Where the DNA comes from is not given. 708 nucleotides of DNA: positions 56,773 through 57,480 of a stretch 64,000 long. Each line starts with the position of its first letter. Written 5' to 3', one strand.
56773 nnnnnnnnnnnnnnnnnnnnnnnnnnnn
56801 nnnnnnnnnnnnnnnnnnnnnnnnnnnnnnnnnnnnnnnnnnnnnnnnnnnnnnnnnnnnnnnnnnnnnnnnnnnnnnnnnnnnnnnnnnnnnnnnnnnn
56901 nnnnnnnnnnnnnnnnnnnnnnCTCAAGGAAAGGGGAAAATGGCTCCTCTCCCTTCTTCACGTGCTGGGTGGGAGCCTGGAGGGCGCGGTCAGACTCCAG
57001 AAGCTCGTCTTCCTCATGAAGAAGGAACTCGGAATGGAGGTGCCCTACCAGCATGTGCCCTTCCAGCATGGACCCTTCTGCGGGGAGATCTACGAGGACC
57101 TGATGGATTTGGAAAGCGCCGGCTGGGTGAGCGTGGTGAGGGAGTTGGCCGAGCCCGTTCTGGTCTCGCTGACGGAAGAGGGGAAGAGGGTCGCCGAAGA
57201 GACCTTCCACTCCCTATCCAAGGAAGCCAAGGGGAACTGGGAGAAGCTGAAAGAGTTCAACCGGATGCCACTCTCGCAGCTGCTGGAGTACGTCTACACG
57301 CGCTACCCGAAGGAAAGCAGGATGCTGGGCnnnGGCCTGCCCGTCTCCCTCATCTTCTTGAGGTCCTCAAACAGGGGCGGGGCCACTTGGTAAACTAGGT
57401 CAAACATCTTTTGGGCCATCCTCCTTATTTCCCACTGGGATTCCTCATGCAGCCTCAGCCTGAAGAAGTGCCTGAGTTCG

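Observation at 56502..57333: Triple GTTAC-N7-GTAAC operator array between nrdG and a divergently transcribed wHTH–DUF4065 (Panacea-like) protein: a candidate undescribed regulator of anaerobic ribonucleotide reductase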

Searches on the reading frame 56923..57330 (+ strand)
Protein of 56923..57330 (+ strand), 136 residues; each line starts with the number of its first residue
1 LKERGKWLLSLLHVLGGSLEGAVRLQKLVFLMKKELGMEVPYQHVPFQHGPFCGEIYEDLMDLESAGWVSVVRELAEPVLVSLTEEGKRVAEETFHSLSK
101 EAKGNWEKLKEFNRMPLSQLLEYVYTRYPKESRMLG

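Call 26: search_protein_representatives(alignment_id=A3)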
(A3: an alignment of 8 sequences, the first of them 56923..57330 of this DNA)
Query: 8 sequences, 164 profile positions. Proteins with E-value up to 0.001 (for the whole library): 4571; up to 1e-10: 1337; up to 1e-30: 23. The best 150 are listed.
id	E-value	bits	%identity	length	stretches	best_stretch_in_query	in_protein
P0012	2.3e-53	196.9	-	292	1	13-160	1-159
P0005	1.1e-51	191.4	-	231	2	23-160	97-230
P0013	4.1e-40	153.8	-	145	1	22-162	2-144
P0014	1.2e-36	142.5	-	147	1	22-162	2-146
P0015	2.1e-36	141.7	-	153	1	24-161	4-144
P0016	1.2e-35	139.2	-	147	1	22-161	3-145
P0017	3.6e-35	137.7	-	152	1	22-161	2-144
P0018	2.5e-34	135.0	-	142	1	22-159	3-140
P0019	1.9e-33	132.1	-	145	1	21-163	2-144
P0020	4.1e-33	131.0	-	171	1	24-161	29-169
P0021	6.8e-33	130.3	-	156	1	20-162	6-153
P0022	7.9e-33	130.1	-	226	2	20-157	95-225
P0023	1.1e-32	129.6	-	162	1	18-160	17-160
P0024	3.1e-32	128.1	-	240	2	22-158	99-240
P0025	5.6e-32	127.3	-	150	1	23-161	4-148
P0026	6.2e-32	127.2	-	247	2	12-158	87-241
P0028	7.7e-32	126.9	-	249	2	15-155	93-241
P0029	1.0e-31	126.5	-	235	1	14-156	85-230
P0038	4.7e-30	121.0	-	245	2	23-159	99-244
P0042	3.8e-29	118.1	-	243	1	22-156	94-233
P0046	2.8e-28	115.3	-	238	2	23-155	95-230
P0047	3.2e-28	115.1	-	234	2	19-153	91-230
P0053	5.6e-27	111.0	-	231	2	24-156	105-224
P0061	3.0e-26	108.6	-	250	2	20-152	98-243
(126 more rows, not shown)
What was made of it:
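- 56641..57333 (+): Regulator gene, 230 aa. Residues about 7-84 form an HxlR-type winged helix, about 85-92 a low-confidence linker, and about 93-226 a Panacea/DarG-C-like domain with an embedded winged helix. The family profile finds 4571 relatives (call 26).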

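Call 30: search_solved_structures(query=A3, max_evalue=1, show_alignments=2)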
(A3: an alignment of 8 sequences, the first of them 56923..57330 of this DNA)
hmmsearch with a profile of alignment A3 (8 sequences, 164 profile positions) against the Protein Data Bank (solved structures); distinct sequences matched with E-value up to 1: 24.
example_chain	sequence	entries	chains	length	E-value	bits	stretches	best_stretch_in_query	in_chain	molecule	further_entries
5hlh_A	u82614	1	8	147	0.00064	23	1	40-128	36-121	MarR family transcriptional regulator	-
4hbl_A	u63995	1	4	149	0.00064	23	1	40-128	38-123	Transcriptional regulator, MarR family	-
5hli_A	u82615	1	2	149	0.00065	23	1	40-128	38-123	MarR family transcriptional regulator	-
5hlg_A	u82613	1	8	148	0.00065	23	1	40-128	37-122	MarR family transcriptional regulator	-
7yk3_B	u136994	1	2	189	0.0042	20.3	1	44-118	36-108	DNA ADP-ribosyl glycohydrolase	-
8ylf_A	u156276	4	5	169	0.017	18.4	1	72-146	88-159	MarR family transcriptional regulator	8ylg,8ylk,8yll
5x11_A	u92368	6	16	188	0.05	16.8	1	73-116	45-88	Transcriptional regulator | PadR family transcriptional regulator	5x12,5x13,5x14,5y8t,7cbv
3cdh_A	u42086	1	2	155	0.12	15.6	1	79-134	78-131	Transcriptional regulator, MarR family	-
2rdp_A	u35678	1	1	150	0.13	15.5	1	76-134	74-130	putative transcriptional regulator MarR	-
2fbi_A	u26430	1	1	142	0.15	15.3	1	76-146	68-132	probable transcriptional regulator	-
8ylh_A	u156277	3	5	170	0.15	15.3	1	74-135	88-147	Regulatory protein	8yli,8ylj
9qdr_A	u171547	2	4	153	0.2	14.9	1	75-133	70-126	MarR family transcriptional regulator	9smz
4esb_A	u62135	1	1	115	0.21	14.8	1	74-124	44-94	Transcriptional regulator, PadR family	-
8jxk_A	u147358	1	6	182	0.22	14.7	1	63-117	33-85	Conserved protein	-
5dsd_A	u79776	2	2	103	0.44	13.8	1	51-90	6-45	Nucleoprotein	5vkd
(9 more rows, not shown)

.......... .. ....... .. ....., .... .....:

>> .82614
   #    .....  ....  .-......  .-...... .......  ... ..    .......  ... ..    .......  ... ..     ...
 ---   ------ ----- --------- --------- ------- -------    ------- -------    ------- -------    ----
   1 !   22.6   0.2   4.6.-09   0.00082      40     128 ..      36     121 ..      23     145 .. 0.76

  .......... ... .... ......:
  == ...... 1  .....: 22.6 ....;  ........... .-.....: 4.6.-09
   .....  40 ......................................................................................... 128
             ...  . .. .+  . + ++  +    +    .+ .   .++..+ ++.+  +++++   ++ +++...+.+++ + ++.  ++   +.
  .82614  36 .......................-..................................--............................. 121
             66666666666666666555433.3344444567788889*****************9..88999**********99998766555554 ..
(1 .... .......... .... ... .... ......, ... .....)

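Call 31: search_protein_families(library=pfam, proteins=[window:56923-57330:+, P0022, P0024, P0029, P0042, P0053, P0013, P0026, P0028], max_evalue=10)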
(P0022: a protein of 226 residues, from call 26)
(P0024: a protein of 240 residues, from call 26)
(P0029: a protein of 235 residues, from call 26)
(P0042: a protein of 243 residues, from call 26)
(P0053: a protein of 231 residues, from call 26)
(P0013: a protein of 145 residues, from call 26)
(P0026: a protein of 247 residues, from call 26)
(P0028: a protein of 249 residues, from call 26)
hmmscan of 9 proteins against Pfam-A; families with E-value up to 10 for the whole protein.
window:56923-57330:+ (136 aa): 1 family
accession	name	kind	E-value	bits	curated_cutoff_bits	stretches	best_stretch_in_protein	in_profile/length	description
PF13601.12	HTH_34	-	0.15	12.6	27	1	54-99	29-77/80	Winged helix DNA-binding domain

P0022 (226 aa): 4 families
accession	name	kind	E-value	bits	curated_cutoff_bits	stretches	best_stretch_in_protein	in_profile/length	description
PF01638.23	HxlR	-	0.00074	19.8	20.8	1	12-78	10-77/91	HxlR-like helix-turn-helix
PF14277.12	DUF4364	-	0.0011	19.3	26.9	1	157-212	43-96/162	Domain of unknown function (DUF4364)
PF20290.3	MC4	-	0.11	13.2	28.1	1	162-207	79-123/133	ABC-three component (ABC-3C) system Middle Component 4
PF13601.12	HTH_34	-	0.19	12.3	27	1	157-188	38-72/80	Winged helix DNA-binding domain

P0024 (240 aa): 17 families
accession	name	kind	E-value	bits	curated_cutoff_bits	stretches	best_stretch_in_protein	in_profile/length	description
PF01638.23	HxlR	-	5.4e-08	33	20.8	1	11-77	10-77/91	HxlR-like helix-turn-helix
PF03551.20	PadR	-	0.00011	22.5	27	1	25-72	19-72/75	Transcriptional regulator PadR-like family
PF13412.12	HTH_24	-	0.00044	20.2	21.9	1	25-50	23-48/48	Winged helix-turn-helix DNA-binding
PF25213.1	HVO_A0261_N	-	0.00095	19.4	35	1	11-53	16-58/86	HVO_A0261 N-terminal domain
PF01978.25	TrmB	-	0.0046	17.2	25.6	1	14-55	16-58/68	Sugar-specific transcriptional regulator TrmB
PF09339.16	HTH_IclR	-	0.0083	16.3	22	1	19-52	16-51/52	IclR helix-turn-helix domain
PF01022.26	HTH_5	-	0.012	15.9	22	1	10-50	6-46/47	Bacterial regulatory protein, arsR family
PF12802.13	MarR_2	-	0.021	15.4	27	1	22-51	23-52/61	MarR family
PF00392.27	GntR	-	0.022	14.9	27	1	22-50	27-55/64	Bacterial regulatory proteins, gntR family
PF13601.12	HTH_34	-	0.032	14.8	27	1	20-73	15-69/80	Winged helix DNA-binding domain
PF14277.12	DUF4364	-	0.044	14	26.9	1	35-77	35-74/162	Domain of unknown function (DUF4364)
PF01047.28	MarR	-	0.097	13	24.6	1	23-51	21-49/59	MarR family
PF11740.13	KfrA_N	-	0.12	13.5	26.1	1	6-58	3-59/113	Plasmid replication region DNA-binding N-term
PF12840.13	HTH_20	-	0.13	12.7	27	1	25-51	24-50/51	Helix-turn-helix domain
PF13404.12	HTH_AsnC-type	-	0.17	12.1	27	1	27-44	25-42/42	AsnC-type helix-turn-helix domain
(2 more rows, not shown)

P0029 (235 aa): 12 families
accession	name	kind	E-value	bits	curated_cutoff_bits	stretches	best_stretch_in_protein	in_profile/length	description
PF01638.23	HxlR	-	2e-09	37.6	20.8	1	10-89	8-88/91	HxlR-like helix-turn-helix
PF25213.1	HVO_A0261_N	-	6.2e-07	29.6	35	1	8-77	12-74/86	HVO_A0261 N-terminal domain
PF14277.12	DUF4364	-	0.00031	21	26.9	2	177-208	58-89/162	Domain of unknown function (DUF4364)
PF03551.20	PadR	-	0.00037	20.9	27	2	25-72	18-71/75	Transcriptional regulator PadR-like family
PF07381.18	EarA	-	0.0013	18.9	22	2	172-190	70-88/90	EarA-like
PF20290.3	MC4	-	0.0036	18.1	28.1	1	173-218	85-131/133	ABC-three component (ABC-3C) system Middle Component 4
PF01978.25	TrmB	-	0.013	15.8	25.6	1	10-56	11-58/68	Sugar-specific transcriptional regulator TrmB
PF04458.17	DUF505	-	0.018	13.9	28.7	1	172-210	386-424/622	Protein of unknown function (DUF505)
PF13412.12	HTH_24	-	0.024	14.6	21.9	1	19-51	16-48/48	Winged helix-turn-helix DNA-binding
PF14947.12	HTH_45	-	0.059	13.8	25.5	1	178-194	55-71/77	Winged helix-turn-helix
PF12840.13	HTH_20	-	0.061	13.8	27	1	13-52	9-50/51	Helix-turn-helix domain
PF13601.12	HTH_34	-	0.15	12.7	27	1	146-198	31-78/80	Winged helix DNA-binding domain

P0042 (243 aa): 11 families
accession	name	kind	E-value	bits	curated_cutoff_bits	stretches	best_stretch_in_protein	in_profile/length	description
PF01638.23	HxlR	-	8.4e-06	26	20.8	1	11-77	9-76/91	HxlR-like helix-turn-helix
PF25213.1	HVO_A0261_N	-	3.8e-05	23.9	35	1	8-54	12-58/86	HVO_A0261 N-terminal domain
PF01022.26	HTH_5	-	0.0001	22.6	22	1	9-51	4-46/47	Bacterial regulatory protein, arsR family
PF13412.12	HTH_24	-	0.0021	18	21.9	1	12-51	8-48/48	Winged helix-turn-helix DNA-binding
PF24270.1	HTH_Cmi2_C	-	0.0031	18.2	27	1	10-55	78-123/125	Cmi2, C-terminal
PF01978.25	TrmB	-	0.016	15.5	25.6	1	16-54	18-56/68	Sugar-specific transcriptional regulator TrmB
PF12840.13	HTH_20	-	0.021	15.2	27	1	23-53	21-51/51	Helix-turn-helix domain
PF09339.16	HTH_IclR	-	0.068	13.4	22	1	8-52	4-50/52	IclR helix-turn-helix domain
PF12802.13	MarR_2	-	0.11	13.1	27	1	10-53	8-53/61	MarR family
PF25212.1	HVO_A0114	-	0.12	12.6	27.6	1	8-54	23-70/84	HVO_A0114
PF24409.1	wHTH-PRTase_assc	-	0.13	12.7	27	1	11-54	2-45/83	wHTH-PRTase associated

P0053 (231 aa): 14 families
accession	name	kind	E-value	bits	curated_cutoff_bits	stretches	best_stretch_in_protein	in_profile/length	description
PF25213.1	HVO_A0261_N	-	2.2e-08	34.3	35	1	11-89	12-84/86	HVO_A0261 N-terminal domain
PF01638.23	HxlR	-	9.2e-07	29.1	20.8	1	14-83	9-79/91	HxlR-like helix-turn-helix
PF14277.12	DUF4364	-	1.3e-06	28.7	26.9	2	170-224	57-111/162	Domain of unknown function (DUF4364)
PF14947.12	HTH_45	-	0.0015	18.9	25.5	1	158-188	41-71/77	Winged helix-turn-helix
PF03551.20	PadR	-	0.0083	16.5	27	1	15-76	1-72/75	Transcriptional regulator PadR-like family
PF13412.12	HTH_24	-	0.015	15.3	21.9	1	14-52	7-46/48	Winged helix-turn-helix DNA-binding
PF01022.26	HTH_5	-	0.022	15.1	22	1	14-54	6-46/47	Bacterial regulatory protein, arsR family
PF23355.1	IFT52_GIFT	-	0.046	13.2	27.2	1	89-140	55-106/246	IFT52 GIFT domain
PF11740.13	KfrA_N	-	0.066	14.4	26.1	1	22-60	18-57/113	Plasmid replication region DNA-binding N-term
PF24409.1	wHTH-PRTase_assc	-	0.08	13.4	27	1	15-96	3-70/83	wHTH-PRTase associated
PF02354.21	Latrophilin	-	0.13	11.9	27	1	141-213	106-172/372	Latrophilin Cytoplasmic C-terminal region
PF22194.2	F-93_WHD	-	0.22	12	28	1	36-73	28-62/62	F-93, winged-helix domain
PF04255.20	DUF433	-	0.22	11.8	23.6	1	62-89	20-47/56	Protein of unknown function (DUF433)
PF12840.13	HTH_20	-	0.23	11.9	27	1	14-53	8-48/51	Helix-turn-helix domain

P0013 (145 aa): 4 families
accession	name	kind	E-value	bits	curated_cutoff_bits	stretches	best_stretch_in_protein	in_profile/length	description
PF03551.20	PadR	-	9e-06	26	27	1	56-97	33-74/75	Transcriptional regulator PadR-like family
PF13274.11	SocA_Panacea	-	0.00059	21.2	25.7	1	26-131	2-107/113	Antitoxin SocA-like, Panacea domain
PF14277.12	DUF4364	-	0.062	13.5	26.9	1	61-119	40-93/162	Domain of unknown function (DUF4364)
PF13814.12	Replic_Relax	-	0.18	12.3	25.3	1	57-108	29-83/191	Replication-relaxation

P0026 (247 aa): 7 families
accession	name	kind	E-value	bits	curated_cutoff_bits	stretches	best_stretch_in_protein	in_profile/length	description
PF01638.23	HxlR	-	0.00013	22.2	20.8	1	5-86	3-85/91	HxlR-like helix-turn-helix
PF14277.12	DUF4364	-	0.00062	20.1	26.9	1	36-78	35-74/162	Domain of unknown function (DUF4364)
PF14947.12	HTH_45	-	0.0035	17.8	25.5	1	10-84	9-76/77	Winged helix-turn-helix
PF01022.26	HTH_5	-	0.012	15.9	22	1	10-50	5-45/47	Bacterial regulatory protein, arsR family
PF07381.18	EarA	-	0.051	13.8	22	1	29-75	45-88/90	EarA-like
PF25213.1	HVO_A0261_N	-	0.084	13.2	35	1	10-82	14-79/86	HVO_A0261 N-terminal domain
PF12840.13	HTH_20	-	0.19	12.2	27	1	11-50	8-48/51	Helix-turn-helix domain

P0028 (249 aa): 5 families
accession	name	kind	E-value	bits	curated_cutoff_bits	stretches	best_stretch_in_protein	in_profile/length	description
PF01638.23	HxlR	-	0.00094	19.4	20.8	1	16-87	9-81/91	HxlR-like helix-turn-helix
PF22194.2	F-93_WHD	-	0.0052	17.3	28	1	45-75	35-62/62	F-93, winged-helix domain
PF25213.1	HVO_A0261_N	-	0.0069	16.7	35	1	6-85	5-77/86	HVO_A0261 N-terminal domain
PF01978.25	TrmB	-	0.015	15.6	25.6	1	15-61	12-58/68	Sugar-specific transcriptional regulator TrmB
PF13412.12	HTH_24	-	0.03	14.3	21.9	1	20-56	12-48/48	Winged helix-turn-helix DNA-binding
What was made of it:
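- On Panacea / DUF4065 (PF13274): P0013 aligns to profile positions 2-107 of 113 (call 31).
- Closest known: HTH-Panacea. Different: The domain falls below the PF13274 threshold (call 31).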

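Call 37: find_encoding_contigs(protein=P0024, flank=5000, max_places=2)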
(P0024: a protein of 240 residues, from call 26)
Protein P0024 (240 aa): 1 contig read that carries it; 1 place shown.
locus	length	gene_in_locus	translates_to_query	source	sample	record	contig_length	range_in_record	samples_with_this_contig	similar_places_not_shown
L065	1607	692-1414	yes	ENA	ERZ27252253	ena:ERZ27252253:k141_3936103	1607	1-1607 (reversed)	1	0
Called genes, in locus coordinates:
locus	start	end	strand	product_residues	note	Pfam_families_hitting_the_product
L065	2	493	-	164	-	?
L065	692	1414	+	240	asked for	PF01638:HxlR (weak)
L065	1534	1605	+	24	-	?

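Call 38: list_cluster_members(proteins=[P0022, P0026, P0028, P0029, P0038, P0042, P0046, P0047, P0053, P0061])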
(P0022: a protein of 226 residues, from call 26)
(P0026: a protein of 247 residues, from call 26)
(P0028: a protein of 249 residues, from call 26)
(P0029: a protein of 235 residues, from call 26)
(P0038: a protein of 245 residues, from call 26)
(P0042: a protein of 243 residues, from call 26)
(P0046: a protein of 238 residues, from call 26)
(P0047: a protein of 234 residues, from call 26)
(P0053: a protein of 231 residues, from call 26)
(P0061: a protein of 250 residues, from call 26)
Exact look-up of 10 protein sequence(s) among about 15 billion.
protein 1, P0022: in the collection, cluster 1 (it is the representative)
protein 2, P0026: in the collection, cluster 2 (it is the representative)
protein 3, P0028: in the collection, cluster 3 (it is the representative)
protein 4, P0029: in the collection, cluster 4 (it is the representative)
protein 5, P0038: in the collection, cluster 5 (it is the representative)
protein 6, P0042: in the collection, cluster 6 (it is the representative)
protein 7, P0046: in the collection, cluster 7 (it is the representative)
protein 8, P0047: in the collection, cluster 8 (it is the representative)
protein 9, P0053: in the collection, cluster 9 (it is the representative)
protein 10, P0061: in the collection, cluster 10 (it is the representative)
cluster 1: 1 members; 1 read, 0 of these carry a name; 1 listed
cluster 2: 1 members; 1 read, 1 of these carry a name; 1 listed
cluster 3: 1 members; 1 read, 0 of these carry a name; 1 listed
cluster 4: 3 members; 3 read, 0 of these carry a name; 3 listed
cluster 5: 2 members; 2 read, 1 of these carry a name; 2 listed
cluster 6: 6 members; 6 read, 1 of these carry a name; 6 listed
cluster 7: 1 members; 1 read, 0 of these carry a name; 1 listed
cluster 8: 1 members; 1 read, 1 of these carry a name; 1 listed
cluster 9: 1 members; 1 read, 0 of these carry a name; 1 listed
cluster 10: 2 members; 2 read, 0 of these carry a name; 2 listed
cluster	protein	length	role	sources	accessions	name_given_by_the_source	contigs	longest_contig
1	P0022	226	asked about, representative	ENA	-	-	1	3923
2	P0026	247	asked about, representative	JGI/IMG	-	DNA-binding HxlR family transcriptional regulator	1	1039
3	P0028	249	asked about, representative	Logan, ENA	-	-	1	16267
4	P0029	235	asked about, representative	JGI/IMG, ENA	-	-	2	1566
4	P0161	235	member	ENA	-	-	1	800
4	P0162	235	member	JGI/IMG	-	-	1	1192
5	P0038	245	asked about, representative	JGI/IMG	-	Mn-dependent DtxR family transcriptional regulator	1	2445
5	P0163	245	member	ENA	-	-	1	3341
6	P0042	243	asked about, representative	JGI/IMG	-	-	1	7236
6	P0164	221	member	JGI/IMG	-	uncharacterized protein YwgA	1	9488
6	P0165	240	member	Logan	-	-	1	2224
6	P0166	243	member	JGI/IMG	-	-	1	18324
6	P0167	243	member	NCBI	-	-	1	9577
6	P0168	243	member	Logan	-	-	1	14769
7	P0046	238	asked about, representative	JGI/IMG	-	-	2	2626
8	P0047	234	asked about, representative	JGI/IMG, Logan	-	DNA-binding HxlR family transcriptional regulator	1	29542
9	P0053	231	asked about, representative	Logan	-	-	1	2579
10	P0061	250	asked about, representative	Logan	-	-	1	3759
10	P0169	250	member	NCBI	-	-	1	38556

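Call 39: find_encoding_contigs(protein=P0047, flank=5000, max_places=1)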
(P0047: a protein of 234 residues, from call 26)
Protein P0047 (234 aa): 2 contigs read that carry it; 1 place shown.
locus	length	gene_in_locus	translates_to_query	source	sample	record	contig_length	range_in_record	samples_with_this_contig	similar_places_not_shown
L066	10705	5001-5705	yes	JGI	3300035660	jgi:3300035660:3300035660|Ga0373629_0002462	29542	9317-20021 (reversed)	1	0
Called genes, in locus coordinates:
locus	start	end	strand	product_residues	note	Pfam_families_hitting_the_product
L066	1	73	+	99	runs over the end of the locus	-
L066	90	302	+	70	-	-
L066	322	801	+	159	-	-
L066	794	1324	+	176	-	-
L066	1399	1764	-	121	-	-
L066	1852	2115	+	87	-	-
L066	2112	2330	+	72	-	-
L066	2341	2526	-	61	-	-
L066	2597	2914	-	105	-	-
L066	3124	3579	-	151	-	PF24838:8xMP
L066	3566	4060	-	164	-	PF13676:TIR_2 (weak), PF08937:ThsB_TIR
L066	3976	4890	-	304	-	-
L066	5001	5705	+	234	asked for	PF01638:HxlR (faint)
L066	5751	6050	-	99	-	-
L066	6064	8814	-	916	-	PF04465:DUF499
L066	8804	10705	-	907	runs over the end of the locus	PF06634:DUF1156, PF03602:Cons_hypoth95 (faint)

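Call 40: find_encoding_contigs(protein=P0028, flank=5000, max_places=1)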
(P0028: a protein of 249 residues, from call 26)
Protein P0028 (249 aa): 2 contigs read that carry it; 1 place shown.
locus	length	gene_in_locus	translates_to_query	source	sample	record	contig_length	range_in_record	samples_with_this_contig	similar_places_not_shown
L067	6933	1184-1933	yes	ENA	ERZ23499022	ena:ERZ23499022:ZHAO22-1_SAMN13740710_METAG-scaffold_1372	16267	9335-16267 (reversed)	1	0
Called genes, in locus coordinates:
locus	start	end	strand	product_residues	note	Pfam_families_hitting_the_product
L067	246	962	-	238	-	PF18754:Nmad3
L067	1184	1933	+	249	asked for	-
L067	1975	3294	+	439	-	PF12705:PDDEXK_1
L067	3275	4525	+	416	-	PF13086:AAA_11 (weak), PF13245:AAA_19 (weak), PF13604:AAA_30, PF13087:AAA_12, PF01443:Viral_helicase1 (weak)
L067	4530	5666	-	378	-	PF01170:UPF0020 (faint), PF01555:N6_N4_Mtase (faint)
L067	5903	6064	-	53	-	-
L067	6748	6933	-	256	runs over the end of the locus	PF19810:HFX_2341_N, PF22665:WHD_DUF6293 (faint)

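Call 41: find_encoding_contigs(protein=P0166, flank=5000, max_places=1)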
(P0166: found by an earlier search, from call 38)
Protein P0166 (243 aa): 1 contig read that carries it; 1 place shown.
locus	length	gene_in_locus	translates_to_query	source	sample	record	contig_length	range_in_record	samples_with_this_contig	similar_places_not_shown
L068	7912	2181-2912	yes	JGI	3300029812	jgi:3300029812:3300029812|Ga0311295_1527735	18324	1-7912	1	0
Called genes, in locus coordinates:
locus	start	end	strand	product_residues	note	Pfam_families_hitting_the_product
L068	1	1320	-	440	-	?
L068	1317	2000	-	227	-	PF13353:Fer4_12, PF04055:Radical_SAM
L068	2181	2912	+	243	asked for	PF01638:HxlR (faint), PF25213:HVO_A0261_N (faint)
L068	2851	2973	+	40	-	-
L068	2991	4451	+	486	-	PF00478:IMPDH, PF00571:CBS, PF01645:Glu_synthase, PF03060:NMO, PF01070:FMN_dh (weak)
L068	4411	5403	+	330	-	PF02540:NAD_synthase, PF01171:ATP_bind_3 (weak), PF00958:GMP_synt_C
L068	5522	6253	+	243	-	PF00215:OMPdecase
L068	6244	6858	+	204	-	PF00156:Pribosyltran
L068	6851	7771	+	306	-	PF02729:OTCace_N, PF00185:OTCace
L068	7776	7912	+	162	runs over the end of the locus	PF01948:PyrI, PF02748:PyrI_C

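Call 42: find_encoding_contigs(protein=P0169, flank=5000, max_places=1)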
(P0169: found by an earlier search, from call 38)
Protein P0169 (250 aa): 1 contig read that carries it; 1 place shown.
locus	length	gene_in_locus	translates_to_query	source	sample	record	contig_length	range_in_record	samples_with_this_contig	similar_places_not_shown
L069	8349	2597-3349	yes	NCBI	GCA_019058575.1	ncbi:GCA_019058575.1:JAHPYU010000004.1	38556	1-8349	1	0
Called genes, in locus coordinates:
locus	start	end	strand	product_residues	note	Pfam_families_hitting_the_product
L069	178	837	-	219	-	PF13482:RNase_H_2 (faint)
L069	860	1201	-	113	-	-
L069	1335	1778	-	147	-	PF04307:YdjM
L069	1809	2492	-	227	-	-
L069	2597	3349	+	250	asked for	PF01638:HxlR (weak)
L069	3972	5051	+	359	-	-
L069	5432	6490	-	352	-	-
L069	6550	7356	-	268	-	-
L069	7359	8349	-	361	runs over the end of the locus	PF00248:Aldo_ket_red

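Call 50: search_protein_families(library=pfam, proteins=[L069:1809-2492:-, L066:3976-4890:-], max_evalue=0.001)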
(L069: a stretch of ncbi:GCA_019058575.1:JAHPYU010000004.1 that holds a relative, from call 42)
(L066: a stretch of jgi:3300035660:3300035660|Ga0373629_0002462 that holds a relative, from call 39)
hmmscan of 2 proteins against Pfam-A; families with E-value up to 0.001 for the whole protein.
L069:1809-2492:- (227 aa): 0 families

L066:3976-4890:- (304 aa): 1 family
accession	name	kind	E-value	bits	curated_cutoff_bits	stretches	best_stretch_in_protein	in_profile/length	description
PF01702.25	TGT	-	0.00014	21.5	26.3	0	55-150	59-180/357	Queuine tRNA-ribosyltransferase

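Call 58: predict_structure(alignment_id=A7)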
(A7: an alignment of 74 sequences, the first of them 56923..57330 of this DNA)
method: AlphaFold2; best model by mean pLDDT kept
length: 136 residues; sequences in the alignment: 74
mean_pLDDT: 94.1   pTM: 0.88
mean pLDDT of the five models: 94.1, 94.1, 93.7, 93.3, 92.7
residues with pLDDT >= 90: 122; 70-90: 12; 50-70: 2; < 50: 0
segments of 3 or more residues with pLDDT < 50: none
pLDDT, mean of each block of 10 residues (from residue 1): 92 97 96 96 93 96 97 88 98 95 94 97 95 76
secondary structure, 60 per line:
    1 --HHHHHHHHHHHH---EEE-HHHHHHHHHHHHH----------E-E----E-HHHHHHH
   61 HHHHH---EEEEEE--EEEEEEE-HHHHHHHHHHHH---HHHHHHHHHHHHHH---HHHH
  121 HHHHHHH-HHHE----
elements in order: H3-14 E18-20 H22-34 H54-65 E69-74 E77-83 H85-96 H100-113 H117-127
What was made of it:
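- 56641..57333 (+): C-terminal domain model pLDDT 94.1 (call 58).
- On Panacea / DUF4065 (PF13274): Model pLDDT 94 (call 58).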
